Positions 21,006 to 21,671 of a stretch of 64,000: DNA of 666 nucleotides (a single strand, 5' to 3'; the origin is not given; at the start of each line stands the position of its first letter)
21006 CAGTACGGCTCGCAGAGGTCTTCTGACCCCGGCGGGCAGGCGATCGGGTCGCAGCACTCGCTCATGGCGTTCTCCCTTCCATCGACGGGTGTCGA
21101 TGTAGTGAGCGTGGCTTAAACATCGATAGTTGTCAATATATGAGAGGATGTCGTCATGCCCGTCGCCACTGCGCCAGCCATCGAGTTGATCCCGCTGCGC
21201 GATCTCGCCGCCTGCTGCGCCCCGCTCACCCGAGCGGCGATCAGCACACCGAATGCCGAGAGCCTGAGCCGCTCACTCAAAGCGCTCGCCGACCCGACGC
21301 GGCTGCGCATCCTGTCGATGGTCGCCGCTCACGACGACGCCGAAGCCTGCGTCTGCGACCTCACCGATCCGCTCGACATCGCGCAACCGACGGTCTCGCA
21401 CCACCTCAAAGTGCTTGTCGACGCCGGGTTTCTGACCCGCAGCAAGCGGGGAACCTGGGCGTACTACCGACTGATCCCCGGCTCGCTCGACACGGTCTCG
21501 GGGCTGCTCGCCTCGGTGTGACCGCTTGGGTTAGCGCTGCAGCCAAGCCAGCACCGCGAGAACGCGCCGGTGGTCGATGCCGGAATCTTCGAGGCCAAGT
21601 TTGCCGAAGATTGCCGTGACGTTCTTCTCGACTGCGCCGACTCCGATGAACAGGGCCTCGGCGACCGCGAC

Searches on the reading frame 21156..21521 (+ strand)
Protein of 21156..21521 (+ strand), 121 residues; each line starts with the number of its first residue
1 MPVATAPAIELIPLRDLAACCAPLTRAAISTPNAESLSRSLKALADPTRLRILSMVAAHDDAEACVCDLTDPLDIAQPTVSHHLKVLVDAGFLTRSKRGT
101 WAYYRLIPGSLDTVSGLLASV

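Call 5: search_protein_families(library=ncbifam, proteins=[window:21156-21521:+], max_evalue=1)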
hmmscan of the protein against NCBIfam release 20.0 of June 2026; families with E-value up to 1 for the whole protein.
window:21156-21521:+ (121 aa): 22 families
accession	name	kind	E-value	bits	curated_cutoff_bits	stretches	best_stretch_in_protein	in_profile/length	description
NF033788.1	HTH_metalloreg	subfamily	3.7e-27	93.9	55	1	38-112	2-74/77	metalloregulator ArsR/SmtB family transcription factor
NF041413.1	ArsR_Rv2640c_fam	equivalog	2.7e-24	85.8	155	1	17-118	10-113/118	Rv2640c family ArsR-like transcriptional regulator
NF007528.0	PRK10141.1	subfamily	1e-14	54.4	97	1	41-108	10-75/117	metalloregulator ArsR/SmtB family transcription factor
NF033789.1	repress_SdpR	subfamily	1.2e-13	50.8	100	1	41-109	2-67/79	autorepressor SdpR family transcription factor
NF045707.1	Dbac_1936_reg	equivalog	1.9e-10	40.6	115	1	36-107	6-74/99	ArsR/SmtB-type metalloregulator TsoR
NF040642.1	sulf_sens_BigR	equivalog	8.3e-10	38.6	155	1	33-107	6-77/95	sulfite-sensing transcriptional repressor BigR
NF047906.1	CdPbTransRegCmtR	equivalog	3e-09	36.7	150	1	34-112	8-83/104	Cd(II)/Pb(II)-sensing metalloregulatory transcriptional regulator CmtR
NF052532.1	TransRegPagRBaca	equivalog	1.9e-05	24.7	170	1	35-118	15-95/99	transcriptional repressor PagR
NF053755.1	MsvR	equivalog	0.00091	19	220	1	39-94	5-57/236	transcriptional factor MsvR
TIGR02944.1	suf_reg_Xantho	equivalog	0.0011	19.3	110.65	1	51-110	13-71/130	SUF system Fe-S cluster assembly regulator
NF041395.1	TranRegLrpA1_Halo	equivalog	0.0041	17.1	250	1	46-92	4-48/142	HTH-type transcriptional regulator LrpA1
NF008273.0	PRK11050.1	equivalog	0.0047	16.6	153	1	60-96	51-87/156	manganese-binding transcriptional regulator MntR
NF040939.2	trans_reg_lrs14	equivalog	0.0058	16.7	90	1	62-98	35-71/103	Lrs14 family HTH-type transcriptional regulator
NF053602.1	Phr_regulator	exception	0.0088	15.6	320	1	38-94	3-56/191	heat shock transcription regulator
NF053606.1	Sta1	subfamily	0.033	14.3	80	1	51-98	24-69/100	Sta1 family transcriptional regulator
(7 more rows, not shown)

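Call 6: search_protein_families(library=pfam, proteins=[window:21156-21521:+], max_evalue=1)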
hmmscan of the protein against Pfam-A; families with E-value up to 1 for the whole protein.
window:21156-21521:+ (121 aa): 17 families
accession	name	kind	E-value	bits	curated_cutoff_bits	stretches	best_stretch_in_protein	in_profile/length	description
PF01022.26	HTH_5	-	1e-16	60.9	22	1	46-93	1-45/47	Bacterial regulatory protein, arsR family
PF12840.13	HTH_20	-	3.2e-13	49.9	27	1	44-94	1-49/51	Helix-turn-helix domain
PF01047.28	MarR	-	9.1e-05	22.7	24.6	1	47-97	3-51/59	MarR family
PF12802.13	MarR_2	-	0.00014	22.3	27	1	47-96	5-53/61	MarR family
PF13412.12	HTH_24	-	0.0012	18.8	21.9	1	46-93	2-47/48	Winged helix-turn-helix DNA-binding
PF09339.16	HTH_IclR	-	0.0032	17.6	22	1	50-95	6-50/52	IclR helix-turn-helix domain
PF24038.1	DUF7347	-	0.007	17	27.6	1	41-97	5-61/77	Domain of unknown function (DUF7347)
PF24266.1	HTH_HVO_0163_N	-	0.011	16.2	31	1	48-104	3-58/70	HVO_0163, N-terminal HTH domain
PF13601.12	HTH_34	-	0.012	16.2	27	1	49-97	2-48/80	Winged helix DNA-binding domain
PF07848.18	PaaX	-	0.013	16.1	24.8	1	68-106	28-66/70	PaaX-like protein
PF14394.12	DUF4423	-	0.023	15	30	1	43-102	17-75/165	Domain of unknown function (DUF4423)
PF25213.1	HVO_A0261_N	-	0.026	14.9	35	1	49-98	13-59/86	HVO_A0261 N-terminal domain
PF01978.25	TrmB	-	0.065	13.5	25.6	1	68-108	27-66/68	Sugar-specific transcriptional regulator TrmB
PF03965.22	Penicillinase_R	-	0.094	13.5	22.6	1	66-105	24-63/115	Penicillinase repressor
PF02082.26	Rrf2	-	0.21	12.2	30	1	50-106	9-65/132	Iron-dependent Transcriptional regulator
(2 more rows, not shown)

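Call 36: find_homologous_proteins(query=window:21156-21521:+, max_evalue=1e-20)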
Query window:21156-21521:+ (121 aa): 7189 proteins with E <= 1e-20 among 8000 candidates; the best 120 are listed.
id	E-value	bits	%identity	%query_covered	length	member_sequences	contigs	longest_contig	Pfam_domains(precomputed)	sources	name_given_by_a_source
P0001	2.1e-66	239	93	100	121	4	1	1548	PF12840.14,PF01022.27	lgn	-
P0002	4.6e-60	219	85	97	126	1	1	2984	PF12840.14,PF01022.27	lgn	-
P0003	7.0e-60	218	85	97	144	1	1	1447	PF12840.14,PF01022.27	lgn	-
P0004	7.7e-60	218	85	97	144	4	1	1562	PF12840.14,PF01022.27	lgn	-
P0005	1.2e-59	217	86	95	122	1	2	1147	PF12840.14,PF01022.27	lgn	-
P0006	2.6e-58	213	84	95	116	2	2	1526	PF12840.14,PF01022.27,PF12802.14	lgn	-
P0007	2.8e-58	213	83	95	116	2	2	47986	PF12840.14,PF01022.27,PF12802.14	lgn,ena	-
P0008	1.0e-57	211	83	95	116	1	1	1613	PF12840.14,PF01022.27,PF12802.14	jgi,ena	-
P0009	1.2e-57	211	83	100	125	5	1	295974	PF12840.14,PF13412.13,PF01022.27,PF12802.14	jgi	jgi:ArsR family transcriptional regulator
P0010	1.8e-57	210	83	95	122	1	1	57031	PF12840.14,PF01022.27,PF12802.14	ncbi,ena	-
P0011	3.0e-57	210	83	95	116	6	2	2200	PF12840.14,PF01022.27,PF12802.14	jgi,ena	-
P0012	3.3e-57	210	84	95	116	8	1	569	PF12840.14,PF01022.27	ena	-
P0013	4.8e-57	209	83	100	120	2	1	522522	PF12840.14,PF13412.13,PF01022.27,PF12802.14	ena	-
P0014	5.6e-57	209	81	95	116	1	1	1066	PF12840.14,PF01022.27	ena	-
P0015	7.8e-57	208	83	95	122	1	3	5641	PF12840.14,PF01022.27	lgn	-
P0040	1.6e-53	198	78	95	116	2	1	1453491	PF12840.14,PF01022.27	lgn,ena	-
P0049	4.7e-53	196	73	99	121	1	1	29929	PF12840.14,PF01022.27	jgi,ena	-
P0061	1.2e-52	195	78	93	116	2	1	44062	PF12840.14,PF13412.13,PF01022.27,PF12802.14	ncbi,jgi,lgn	-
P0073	2.5e-52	194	78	93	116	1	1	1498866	PF12840.14,PF13412.13,PF01022.27,PF12802.14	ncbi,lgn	ncbi:ArsR/SmtB family transcription factor [Leifsonella bigeumensis]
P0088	6.5e-52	193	75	95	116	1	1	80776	PF12840.14,PF01022.27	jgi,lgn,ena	-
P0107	1.3e-51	192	72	95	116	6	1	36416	PF12840.14,PF01022.27,PF12802.14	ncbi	ncbi:MAG: metalloregulator ArsR/SmtB family transcription factor [Schumannella sp.]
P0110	1.4e-51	191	72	95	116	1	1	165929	PF12840.14,PF01022.27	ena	-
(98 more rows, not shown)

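Call 37: find_encoding_contigs(protein=P0001, flank=3000, max_places=2)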
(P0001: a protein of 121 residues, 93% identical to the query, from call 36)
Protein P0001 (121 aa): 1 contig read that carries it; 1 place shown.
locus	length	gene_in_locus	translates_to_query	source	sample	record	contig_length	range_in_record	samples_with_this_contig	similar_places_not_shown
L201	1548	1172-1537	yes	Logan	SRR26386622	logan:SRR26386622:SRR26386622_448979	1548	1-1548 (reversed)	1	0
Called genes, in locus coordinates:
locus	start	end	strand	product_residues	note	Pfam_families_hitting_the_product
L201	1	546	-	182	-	?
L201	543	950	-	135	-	PF01451:LMWPc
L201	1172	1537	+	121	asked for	PF01022:HTH_5, PF12840:HTH_20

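Call 38: find_encoding_contigs(protein=P0009, flank=3000, max_places=2)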
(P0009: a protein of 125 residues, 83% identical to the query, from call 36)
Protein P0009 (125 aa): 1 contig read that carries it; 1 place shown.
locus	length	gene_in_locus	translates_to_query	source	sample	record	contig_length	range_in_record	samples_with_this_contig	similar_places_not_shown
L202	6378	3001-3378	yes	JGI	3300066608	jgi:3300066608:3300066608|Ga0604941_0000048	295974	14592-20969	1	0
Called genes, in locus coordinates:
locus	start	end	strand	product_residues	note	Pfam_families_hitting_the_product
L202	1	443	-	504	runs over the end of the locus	PF13454:NAD_binding_9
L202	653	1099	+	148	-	PF13480:Acetyltransf_6 (weak), PF00583:Acetyltransf_1, PF13673:Acetyltransf_10 (weak), PF13508:Acetyltransf_7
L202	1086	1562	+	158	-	PF00583:Acetyltransf_1, PF13673:Acetyltransf_10, PF13508:Acetyltransf_7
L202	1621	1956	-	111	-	-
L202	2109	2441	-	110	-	PF00893:Multi_Drug_Res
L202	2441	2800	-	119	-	PF00893:Multi_Drug_Res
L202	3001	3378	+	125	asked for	PF01022:HTH_5, PF12802:MarR_2 (weak), PF12840:HTH_20, PF13412:HTH_24 (faint)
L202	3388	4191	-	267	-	PF03976:PPK2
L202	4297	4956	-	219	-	PF00072:Response_reg, PF00196:GerE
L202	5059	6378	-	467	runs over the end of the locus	PF13796:Sensor, PF07730:HisKA_3, PF02518:HATPase_c (weak)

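Call 39: find_encoding_contigs(protein=P0013, flank=3000, max_places=2)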
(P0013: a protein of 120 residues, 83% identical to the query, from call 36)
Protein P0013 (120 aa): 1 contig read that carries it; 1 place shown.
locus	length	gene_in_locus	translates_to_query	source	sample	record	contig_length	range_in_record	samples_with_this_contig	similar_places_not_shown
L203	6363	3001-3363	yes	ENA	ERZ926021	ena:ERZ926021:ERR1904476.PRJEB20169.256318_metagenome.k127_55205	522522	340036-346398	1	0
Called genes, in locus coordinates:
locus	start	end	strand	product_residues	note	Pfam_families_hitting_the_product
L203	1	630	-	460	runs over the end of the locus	PF05697:Trigger_N, PF00254:FKBP_C (weak), PF05698:Trigger_C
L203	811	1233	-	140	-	-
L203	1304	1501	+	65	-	-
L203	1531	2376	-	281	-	PF01557:FAA_hydrolase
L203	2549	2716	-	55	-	-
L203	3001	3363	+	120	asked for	PF01022:HTH_5, PF12802:MarR_2 (faint), PF12840:HTH_20, PF13412:HTH_24 (faint)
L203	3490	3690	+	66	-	-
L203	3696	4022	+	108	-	-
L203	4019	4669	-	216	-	PF00072:Response_reg, PF00196:GerE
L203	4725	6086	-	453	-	PF13796:Sensor, PF07730:HisKA_3, PF02518:HATPase_c (weak)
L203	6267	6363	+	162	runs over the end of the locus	PF00210:Ferritin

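Call 40: find_encoding_contigs(protein=P0007, flank=3000, max_places=2)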
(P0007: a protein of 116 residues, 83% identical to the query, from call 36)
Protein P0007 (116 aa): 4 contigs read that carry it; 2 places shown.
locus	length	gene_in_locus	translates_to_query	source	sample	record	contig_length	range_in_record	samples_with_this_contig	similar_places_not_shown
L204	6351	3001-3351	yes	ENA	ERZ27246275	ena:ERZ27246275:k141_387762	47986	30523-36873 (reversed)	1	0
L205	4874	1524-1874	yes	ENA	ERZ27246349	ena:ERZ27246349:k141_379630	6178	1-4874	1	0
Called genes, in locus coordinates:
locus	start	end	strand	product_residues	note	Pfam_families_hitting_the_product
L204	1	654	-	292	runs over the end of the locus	PF08867:FRG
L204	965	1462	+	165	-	PF09851:SHOCT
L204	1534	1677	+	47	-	-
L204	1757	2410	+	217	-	PF19736:DUF6226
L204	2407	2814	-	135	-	PF01451:LMWPc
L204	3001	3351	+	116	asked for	PF12802:MarR_2 (weak), PF12840:HTH_20, PF01022:HTH_5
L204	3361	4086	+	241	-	PF00230:MIP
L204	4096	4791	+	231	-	PF00072:Response_reg, PF00486:Trans_reg_C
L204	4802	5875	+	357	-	PF00672:HAMP, PF00512:HisKA, PF02518:HATPase_c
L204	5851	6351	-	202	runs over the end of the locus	PF01427:Peptidase_M15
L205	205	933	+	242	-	PF19736:DUF6226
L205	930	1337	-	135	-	PF01451:LMWPc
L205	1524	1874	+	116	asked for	PF12802:MarR_2 (weak), PF12840:HTH_20, PF01022:HTH_5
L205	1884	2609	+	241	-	PF00230:MIP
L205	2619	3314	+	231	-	PF00072:Response_reg, PF00486:Trans_reg_C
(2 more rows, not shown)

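Call 42: find_encoding_contigs(protein=P0073, flank=3000, max_places=2)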
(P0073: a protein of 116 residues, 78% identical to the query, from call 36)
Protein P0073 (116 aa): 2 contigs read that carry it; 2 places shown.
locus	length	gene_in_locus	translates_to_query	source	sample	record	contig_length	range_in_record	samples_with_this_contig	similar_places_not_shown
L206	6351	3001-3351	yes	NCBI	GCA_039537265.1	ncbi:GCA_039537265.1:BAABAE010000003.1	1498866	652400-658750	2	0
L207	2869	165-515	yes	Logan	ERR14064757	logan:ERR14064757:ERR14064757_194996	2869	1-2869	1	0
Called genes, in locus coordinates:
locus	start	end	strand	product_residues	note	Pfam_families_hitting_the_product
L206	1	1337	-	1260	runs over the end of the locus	-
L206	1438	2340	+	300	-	PF01370:Epimerase, PF04321:RmlD_sub_bind (weak), PF07993:NAD_binding_4 (faint), PF01073:3Beta_HSD, PF05368:NmrA (weak), PF13460:NAD_binding_10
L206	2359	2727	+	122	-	-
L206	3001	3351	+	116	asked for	PF12840:HTH_20, PF01022:HTH_5, PF12802:MarR_2 (weak), PF13412:HTH_24 (weak)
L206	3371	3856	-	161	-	PF10027:DUF2269 (weak)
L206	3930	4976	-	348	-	PF00892:EamA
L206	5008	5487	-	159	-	-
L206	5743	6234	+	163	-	PF00589:Phage_integrase (weak)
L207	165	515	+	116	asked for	PF12840:HTH_20, PF01022:HTH_5, PF12802:MarR_2 (weak), PF13412:HTH_24 (weak)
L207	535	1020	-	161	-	PF10027:DUF2269 (weak)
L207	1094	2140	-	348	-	PF00892:EamA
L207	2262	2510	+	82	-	PF02604:PhdYeFM_antitox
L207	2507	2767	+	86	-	PF06769:YoeB_toxin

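Call 43: find_encoding_contigs(protein=P0010, flank=3000, max_places=2)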
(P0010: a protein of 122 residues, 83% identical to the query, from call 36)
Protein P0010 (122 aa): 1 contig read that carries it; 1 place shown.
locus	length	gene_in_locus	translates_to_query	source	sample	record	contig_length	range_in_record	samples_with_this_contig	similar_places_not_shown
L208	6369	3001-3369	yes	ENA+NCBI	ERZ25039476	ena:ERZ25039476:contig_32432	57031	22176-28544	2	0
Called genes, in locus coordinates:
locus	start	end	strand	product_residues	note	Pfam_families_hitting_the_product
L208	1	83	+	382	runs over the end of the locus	PF02771:Acyl-CoA_dh_N, PF02770:Acyl-CoA_dh_M, PF00441:Acyl-CoA_dh_1, PF08028:Acyl-CoA_dh_2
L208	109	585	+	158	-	PF19315:MC_hydratase, PF01575:MaoC_dehydratas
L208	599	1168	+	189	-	PF03328:HpcH_HpaI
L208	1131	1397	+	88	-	PF15617:C-C_Bond_Lyase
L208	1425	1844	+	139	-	PF00583:Acetyltransf_1, PF13480:Acetyltransf_6 (weak), PF13673:Acetyltransf_10, PF13508:Acetyltransf_7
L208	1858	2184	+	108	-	-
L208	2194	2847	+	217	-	-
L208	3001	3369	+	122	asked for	PF12840:HTH_20, PF01022:HTH_5, PF12802:MarR_2 (weak)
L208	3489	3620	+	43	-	PF10708:DUF2510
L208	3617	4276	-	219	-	PF00072:Response_reg, PF00196:GerE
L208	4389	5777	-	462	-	PF13796:Sensor, PF07730:HisKA_3, PF02518:HATPase_c (weak)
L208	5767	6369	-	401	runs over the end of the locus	PF07732:Cu-oxidase_3, PF00394:Cu-oxidase (faint), PF07731:Cu-oxidase_2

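Call 44: find_encoding_contigs(protein=P0040, flank=3000, max_places=2)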
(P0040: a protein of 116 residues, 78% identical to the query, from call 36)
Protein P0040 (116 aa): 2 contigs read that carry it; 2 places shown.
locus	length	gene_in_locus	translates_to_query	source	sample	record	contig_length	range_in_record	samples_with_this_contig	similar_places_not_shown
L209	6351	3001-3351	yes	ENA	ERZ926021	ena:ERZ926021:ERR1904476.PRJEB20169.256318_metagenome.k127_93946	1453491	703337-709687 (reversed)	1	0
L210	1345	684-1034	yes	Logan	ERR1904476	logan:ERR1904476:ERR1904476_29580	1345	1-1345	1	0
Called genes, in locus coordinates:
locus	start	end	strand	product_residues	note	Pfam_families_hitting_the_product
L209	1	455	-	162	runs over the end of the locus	PF04461:YajQ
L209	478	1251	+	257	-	PF13406:SLT_2 (faint)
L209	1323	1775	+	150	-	PF01381:HTH_3, PF12844:HTH_19 (weak), PF13560:HTH_31, PF01909:NTP_transf_2, PF18765:Polbeta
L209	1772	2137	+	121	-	PF01934:HepT-like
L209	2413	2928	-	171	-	PF13302:Acetyltransf_3 (weak), PF13420:Acetyltransf_4, PF00583:Acetyltransf_1, PF13508:Acetyltransf_7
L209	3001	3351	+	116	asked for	PF12840:HTH_20, PF01022:HTH_5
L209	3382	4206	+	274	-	PF00459:Inositol_P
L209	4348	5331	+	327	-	PF01551:Peptidase_M23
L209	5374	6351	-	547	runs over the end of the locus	PF00128:Alpha-amylase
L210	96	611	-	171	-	PF13302:Acetyltransf_3 (weak), PF13420:Acetyltransf_4, PF00583:Acetyltransf_1, PF13508:Acetyltransf_7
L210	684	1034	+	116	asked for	PF12840:HTH_20, PF01022:HTH_5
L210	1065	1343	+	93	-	?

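Call 45: find_encoding_contigs(protein=P0049, flank=3000, max_places=2)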
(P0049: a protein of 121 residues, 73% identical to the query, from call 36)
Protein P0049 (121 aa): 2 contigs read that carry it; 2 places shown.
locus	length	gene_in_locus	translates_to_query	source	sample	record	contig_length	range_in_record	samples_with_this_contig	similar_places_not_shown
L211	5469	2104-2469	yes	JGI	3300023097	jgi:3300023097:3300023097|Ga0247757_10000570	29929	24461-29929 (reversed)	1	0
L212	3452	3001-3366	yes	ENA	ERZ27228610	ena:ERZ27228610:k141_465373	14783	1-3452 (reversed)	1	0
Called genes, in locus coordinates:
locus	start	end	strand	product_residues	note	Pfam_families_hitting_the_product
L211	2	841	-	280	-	?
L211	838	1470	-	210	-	PF00440:TetR_N (weak), PF13977:TetR_C_6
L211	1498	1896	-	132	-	PF01451:LMWPc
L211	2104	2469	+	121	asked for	PF01022:HTH_5, PF12840:HTH_20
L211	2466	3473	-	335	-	PF01261:AP_endonuc_2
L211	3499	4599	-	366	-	PF01408:GFO_IDH_MocA, PF03447:NAD_binding_3 (weak), PF22725:GFO_IDH_MocA_C3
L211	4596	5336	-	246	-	PF01261:AP_endonuc_2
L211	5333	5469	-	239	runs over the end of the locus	PF06283:ThuA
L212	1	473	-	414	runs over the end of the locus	PF01168:Ala_racemase_N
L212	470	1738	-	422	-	PF00083:Sugar_tr (faint), PF07690:MFS_1, PF13347:MFS_2, PF07690:MFS_1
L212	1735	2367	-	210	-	PF00440:TetR_N (weak), PF13977:TetR_C_6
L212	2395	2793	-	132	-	PF01451:LMWPc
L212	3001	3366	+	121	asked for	PF01022:HTH_5, PF12840:HTH_20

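Call 55: find_encoding_contigs(protein=P0061, flank=3000, max_places=1)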
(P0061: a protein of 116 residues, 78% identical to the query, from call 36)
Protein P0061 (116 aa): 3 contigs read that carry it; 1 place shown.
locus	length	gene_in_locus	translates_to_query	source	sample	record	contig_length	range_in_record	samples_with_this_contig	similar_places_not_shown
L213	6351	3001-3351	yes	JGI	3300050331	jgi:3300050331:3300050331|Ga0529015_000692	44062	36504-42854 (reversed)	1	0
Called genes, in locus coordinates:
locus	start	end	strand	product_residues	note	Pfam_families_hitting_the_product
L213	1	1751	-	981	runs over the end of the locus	-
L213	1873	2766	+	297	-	PF01370:Epimerase, PF04321:RmlD_sub_bind (weak), PF05368:NmrA (weak), PF07993:NAD_binding_4 (faint), PF01073:3Beta_HSD (weak), PF13460:NAD_binding_10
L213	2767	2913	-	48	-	-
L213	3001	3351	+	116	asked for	PF12840:HTH_20, PF01022:HTH_5, PF12802:MarR_2 (weak), PF13412:HTH_24 (weak)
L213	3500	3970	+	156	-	-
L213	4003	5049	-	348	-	PF00892:EamA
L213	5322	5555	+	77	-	PF12728:HTH_17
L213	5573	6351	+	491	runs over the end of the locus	-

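Call 56: find_encoding_contigs(protein=P0088, flank=3000, max_places=1)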
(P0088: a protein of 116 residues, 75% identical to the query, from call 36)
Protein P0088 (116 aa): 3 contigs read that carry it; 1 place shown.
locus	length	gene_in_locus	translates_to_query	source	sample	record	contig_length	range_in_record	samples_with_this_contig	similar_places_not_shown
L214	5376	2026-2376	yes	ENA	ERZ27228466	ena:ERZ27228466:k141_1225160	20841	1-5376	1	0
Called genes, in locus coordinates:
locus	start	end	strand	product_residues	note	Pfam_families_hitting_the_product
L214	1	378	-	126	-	?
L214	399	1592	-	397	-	PF01266:DAO (weak), PF01494:FAD_binding_3 (weak), PF07992:Pyr_redox_2, PF13434:Lys_Orn_oxgnase (faint), PF13450:NAD_binding_8 (weak), PF13738:Pyr_redox_3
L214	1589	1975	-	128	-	PF01451:LMWPc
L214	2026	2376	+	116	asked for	PF12840:HTH_20, PF01022:HTH_5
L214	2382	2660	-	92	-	-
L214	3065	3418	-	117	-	-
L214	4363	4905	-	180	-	PF00440:TetR_N, PF17940:TetR_C_31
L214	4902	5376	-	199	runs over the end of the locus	PF12464:Mac, PF00132:Hexapep, PF14602:Hexapep_2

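Call 57: find_encoding_contigs(protein=P0107, flank=3000, max_places=1)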
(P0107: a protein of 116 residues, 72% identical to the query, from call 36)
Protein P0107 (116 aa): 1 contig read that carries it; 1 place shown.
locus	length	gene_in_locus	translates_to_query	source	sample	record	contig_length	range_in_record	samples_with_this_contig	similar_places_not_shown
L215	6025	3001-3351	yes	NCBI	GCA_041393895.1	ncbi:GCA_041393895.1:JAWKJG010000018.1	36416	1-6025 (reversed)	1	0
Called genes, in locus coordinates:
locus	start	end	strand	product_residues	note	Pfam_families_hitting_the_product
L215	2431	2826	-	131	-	PF01451:LMWPc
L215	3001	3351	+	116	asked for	PF12840:HTH_20, PF01022:HTH_5, PF12802:MarR_2 (weak)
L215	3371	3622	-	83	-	PF14117:DUF4287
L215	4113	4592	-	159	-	-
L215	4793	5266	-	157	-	-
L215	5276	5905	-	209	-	PF00903:Glyoxalase (faint)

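Call 58: find_encoding_contigs(protein=P0110, flank=3000, max_places=1)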
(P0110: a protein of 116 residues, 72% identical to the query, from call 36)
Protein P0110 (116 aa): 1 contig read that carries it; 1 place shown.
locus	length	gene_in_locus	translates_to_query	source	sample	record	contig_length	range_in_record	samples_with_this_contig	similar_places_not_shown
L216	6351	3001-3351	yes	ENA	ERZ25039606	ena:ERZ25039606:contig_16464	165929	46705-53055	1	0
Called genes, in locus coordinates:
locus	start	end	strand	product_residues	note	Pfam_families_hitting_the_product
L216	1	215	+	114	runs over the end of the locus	PF25355:DUF7882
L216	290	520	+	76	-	-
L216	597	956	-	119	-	PF25355:DUF7882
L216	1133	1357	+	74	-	-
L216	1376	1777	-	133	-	-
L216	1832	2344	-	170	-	PF13420:Acetyltransf_4 (weak), PF00583:Acetyltransf_1, PF08445:FR47 (faint), PF13508:Acetyltransf_7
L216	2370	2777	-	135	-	PF01451:LMWPc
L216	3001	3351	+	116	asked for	PF12840:HTH_20, PF01022:HTH_5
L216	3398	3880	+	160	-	PF10604:Polyketide_cyc2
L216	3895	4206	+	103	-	-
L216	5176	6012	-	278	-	PF00005:ABC_tran, PF13304:AAA_21 (weak)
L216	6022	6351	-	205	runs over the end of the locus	-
